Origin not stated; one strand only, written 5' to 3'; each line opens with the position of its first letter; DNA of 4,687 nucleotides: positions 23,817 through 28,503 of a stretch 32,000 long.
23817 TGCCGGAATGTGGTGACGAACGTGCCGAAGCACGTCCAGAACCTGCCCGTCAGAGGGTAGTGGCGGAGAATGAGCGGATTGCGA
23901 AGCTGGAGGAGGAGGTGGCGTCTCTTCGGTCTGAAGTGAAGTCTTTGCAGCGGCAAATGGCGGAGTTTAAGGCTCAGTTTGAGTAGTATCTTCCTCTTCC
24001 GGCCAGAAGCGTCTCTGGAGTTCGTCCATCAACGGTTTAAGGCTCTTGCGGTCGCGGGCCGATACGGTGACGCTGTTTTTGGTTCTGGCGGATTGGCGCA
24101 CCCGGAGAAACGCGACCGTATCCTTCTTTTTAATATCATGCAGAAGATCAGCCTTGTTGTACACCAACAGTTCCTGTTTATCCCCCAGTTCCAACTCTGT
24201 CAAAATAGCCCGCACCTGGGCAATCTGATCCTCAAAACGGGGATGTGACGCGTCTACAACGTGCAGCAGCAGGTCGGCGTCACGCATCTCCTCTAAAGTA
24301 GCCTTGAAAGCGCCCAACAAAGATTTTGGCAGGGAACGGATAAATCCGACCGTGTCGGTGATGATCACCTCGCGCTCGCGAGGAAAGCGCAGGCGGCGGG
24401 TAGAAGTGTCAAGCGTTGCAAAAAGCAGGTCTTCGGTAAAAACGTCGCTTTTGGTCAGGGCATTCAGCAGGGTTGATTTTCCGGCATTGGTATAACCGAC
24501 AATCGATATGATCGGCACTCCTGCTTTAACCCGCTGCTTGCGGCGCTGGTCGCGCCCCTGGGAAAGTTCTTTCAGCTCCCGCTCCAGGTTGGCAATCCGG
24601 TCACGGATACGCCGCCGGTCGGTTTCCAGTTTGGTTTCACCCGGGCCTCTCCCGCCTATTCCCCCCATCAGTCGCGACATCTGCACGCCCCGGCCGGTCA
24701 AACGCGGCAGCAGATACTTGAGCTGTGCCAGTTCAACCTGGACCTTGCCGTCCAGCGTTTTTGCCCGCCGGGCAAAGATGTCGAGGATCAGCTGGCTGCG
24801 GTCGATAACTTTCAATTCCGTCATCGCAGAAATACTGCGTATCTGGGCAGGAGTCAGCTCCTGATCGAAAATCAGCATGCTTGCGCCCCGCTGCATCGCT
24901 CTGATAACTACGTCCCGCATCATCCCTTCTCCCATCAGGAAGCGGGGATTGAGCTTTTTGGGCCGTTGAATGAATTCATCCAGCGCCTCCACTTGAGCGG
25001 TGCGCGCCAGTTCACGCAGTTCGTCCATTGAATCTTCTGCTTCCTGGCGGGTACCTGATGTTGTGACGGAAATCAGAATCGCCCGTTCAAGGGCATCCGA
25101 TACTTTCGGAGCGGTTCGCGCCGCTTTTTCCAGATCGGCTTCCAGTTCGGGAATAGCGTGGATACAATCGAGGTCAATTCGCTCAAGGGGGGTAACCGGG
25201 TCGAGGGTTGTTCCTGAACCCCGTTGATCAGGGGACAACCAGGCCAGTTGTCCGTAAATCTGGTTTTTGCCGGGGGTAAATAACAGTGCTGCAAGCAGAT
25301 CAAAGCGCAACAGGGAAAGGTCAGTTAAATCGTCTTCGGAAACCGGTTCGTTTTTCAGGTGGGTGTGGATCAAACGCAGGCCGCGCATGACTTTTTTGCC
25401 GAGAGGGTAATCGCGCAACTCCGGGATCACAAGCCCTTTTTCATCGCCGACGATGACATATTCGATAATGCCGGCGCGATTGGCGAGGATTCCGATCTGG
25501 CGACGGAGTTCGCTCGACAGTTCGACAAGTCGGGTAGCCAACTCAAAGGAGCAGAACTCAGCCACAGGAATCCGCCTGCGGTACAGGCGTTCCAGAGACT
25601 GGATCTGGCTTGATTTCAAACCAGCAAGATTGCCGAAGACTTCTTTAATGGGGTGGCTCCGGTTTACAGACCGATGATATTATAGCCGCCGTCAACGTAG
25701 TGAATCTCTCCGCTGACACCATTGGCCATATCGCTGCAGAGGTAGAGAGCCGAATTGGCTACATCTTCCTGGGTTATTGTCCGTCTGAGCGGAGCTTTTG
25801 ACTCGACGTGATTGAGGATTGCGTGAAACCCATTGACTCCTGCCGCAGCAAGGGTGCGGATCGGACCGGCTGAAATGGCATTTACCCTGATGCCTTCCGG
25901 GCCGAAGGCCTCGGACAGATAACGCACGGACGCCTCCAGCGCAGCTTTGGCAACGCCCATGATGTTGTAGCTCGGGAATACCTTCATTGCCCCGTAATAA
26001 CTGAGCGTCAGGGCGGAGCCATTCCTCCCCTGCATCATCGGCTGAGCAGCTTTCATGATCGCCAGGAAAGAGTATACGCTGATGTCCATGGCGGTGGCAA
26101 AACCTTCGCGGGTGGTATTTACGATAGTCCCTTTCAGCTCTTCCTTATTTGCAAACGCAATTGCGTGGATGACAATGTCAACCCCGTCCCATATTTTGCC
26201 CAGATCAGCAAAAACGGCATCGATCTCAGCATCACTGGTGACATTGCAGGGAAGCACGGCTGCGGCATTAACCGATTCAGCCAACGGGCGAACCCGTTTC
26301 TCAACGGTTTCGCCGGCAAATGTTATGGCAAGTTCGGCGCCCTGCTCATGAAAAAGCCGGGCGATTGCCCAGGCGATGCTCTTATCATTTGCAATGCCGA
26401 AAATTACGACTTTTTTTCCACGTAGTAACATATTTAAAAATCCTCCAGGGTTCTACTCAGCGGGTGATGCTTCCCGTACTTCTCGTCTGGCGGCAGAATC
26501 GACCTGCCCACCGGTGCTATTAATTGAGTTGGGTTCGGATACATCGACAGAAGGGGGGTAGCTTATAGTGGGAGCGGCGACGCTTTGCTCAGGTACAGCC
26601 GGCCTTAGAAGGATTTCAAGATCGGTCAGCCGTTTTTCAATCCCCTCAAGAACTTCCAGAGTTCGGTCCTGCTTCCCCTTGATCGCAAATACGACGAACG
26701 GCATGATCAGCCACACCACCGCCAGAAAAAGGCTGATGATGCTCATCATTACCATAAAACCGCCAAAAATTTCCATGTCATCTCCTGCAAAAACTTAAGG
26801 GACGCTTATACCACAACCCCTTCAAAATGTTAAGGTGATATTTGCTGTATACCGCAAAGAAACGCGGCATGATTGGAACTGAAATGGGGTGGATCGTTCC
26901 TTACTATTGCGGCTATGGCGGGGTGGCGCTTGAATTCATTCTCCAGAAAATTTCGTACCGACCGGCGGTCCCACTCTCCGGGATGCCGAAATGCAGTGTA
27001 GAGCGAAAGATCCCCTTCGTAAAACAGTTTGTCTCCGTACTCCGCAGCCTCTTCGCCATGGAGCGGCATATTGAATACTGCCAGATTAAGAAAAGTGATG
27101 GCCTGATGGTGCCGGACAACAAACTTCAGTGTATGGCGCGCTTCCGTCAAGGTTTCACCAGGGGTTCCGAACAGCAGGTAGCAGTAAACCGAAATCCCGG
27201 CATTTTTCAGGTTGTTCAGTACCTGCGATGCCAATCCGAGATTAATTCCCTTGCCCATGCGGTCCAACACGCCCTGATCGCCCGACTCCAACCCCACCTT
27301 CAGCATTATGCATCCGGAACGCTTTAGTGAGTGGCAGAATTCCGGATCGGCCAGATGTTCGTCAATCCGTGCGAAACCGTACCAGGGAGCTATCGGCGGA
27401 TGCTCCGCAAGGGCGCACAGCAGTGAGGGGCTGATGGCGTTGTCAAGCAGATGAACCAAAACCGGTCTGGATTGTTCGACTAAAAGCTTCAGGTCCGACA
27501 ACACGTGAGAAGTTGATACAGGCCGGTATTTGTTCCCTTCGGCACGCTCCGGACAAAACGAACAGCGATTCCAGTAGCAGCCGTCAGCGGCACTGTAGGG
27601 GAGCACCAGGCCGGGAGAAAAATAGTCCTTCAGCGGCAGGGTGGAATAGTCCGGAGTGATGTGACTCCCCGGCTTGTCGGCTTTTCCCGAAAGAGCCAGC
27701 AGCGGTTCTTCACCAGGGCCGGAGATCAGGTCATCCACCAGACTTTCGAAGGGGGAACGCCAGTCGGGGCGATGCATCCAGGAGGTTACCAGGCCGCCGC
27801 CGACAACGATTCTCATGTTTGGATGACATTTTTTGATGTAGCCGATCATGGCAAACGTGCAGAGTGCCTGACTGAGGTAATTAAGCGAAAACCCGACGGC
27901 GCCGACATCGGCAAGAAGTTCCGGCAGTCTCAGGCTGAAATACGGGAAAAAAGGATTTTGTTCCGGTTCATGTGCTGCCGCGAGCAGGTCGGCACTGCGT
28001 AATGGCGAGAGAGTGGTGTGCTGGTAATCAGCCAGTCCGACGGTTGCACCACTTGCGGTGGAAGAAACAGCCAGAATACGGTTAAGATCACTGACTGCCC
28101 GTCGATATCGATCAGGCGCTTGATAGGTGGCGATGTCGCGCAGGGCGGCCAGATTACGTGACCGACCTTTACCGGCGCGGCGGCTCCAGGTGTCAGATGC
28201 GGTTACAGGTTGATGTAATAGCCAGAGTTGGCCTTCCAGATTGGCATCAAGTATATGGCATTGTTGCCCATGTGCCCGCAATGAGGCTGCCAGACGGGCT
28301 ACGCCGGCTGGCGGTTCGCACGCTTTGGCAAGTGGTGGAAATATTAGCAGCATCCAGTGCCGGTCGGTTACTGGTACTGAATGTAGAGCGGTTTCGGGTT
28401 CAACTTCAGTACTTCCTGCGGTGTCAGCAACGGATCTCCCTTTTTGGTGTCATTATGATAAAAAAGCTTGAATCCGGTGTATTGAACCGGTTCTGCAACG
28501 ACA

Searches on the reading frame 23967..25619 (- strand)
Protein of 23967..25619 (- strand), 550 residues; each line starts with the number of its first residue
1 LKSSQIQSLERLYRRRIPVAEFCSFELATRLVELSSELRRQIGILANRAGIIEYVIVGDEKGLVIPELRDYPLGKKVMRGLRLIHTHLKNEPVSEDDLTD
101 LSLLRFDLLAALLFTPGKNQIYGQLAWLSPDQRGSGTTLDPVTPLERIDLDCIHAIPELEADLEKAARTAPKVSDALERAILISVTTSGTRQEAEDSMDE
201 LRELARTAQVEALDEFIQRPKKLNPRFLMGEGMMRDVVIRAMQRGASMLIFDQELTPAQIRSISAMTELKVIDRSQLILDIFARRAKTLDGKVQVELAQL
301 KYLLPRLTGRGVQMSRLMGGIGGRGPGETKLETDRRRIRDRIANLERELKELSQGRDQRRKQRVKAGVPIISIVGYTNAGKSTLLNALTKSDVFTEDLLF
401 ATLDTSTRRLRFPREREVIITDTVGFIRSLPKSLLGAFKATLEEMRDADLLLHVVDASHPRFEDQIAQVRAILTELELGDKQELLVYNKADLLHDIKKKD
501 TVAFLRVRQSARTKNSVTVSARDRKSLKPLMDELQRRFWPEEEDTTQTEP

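Call 84: search_protein_families(library=pfam, proteins=[window:23967-25619:-], max_evalue=0.0001)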
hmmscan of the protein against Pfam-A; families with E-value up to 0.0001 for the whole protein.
window:23967-25619:- (550 aa): 7 families
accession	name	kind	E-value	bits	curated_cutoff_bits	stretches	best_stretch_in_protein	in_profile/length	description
PF16360.10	GTP-bdg_M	-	3.1e-30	105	29.5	1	285-363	1-79/79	GTP-binding GTPase Middle Region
PF13167.11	GTP-bdg_N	-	5.5e-27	94.6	25.4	1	195-283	1-89/89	GTP-binding GTPase N-terminal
PF01926.29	MMR_HSR1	-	1.4e-21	77.1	21.9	1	371-489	2-113/113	50S ribosome-binding GTPase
PF00025.27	Arf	-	1.7e-06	28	22.3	1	371-535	17-171/174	ADP-ribosylation factor family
PF00350.29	Dynamin_N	-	1e-05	26.1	27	0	371-397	1-27/168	Dynamin family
PF03193.22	RsgA_GTPase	-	2e-05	25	30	0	369-426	107-168/174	RsgA GTPase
PF02421.24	FeoB_N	-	7.5e-05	22.7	27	0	371-460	3-91/156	Ferrous iron transport protein B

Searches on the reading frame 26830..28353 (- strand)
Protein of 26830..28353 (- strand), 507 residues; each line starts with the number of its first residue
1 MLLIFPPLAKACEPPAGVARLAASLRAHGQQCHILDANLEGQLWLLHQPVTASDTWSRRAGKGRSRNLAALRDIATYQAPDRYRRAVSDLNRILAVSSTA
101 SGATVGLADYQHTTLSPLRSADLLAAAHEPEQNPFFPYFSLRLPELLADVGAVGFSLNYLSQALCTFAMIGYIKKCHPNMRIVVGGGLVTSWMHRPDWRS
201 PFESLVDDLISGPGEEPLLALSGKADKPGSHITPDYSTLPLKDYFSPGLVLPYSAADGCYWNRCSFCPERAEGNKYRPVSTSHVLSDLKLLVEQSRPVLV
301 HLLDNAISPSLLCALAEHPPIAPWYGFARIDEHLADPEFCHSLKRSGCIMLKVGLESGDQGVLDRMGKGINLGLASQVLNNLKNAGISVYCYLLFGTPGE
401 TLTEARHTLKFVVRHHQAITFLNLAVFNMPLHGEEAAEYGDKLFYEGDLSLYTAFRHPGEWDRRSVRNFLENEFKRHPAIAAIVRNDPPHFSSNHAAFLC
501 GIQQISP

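Call 84: search_protein_families(library=pfam, proteins=[window:26830-28353:-], max_evalue=0.0001)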
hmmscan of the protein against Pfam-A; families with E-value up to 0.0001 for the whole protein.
window:26830-28353:- (507 aa): 2 families
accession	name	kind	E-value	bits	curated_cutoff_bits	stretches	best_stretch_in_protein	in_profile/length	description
PF04055.27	Radical_SAM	-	7.1e-11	43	29.5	1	257-412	5-166/166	Radical SAM superfamily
PF02310.24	B12-binding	-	6.9e-06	26.3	32.1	0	149-221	51-120/121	B12 binding domain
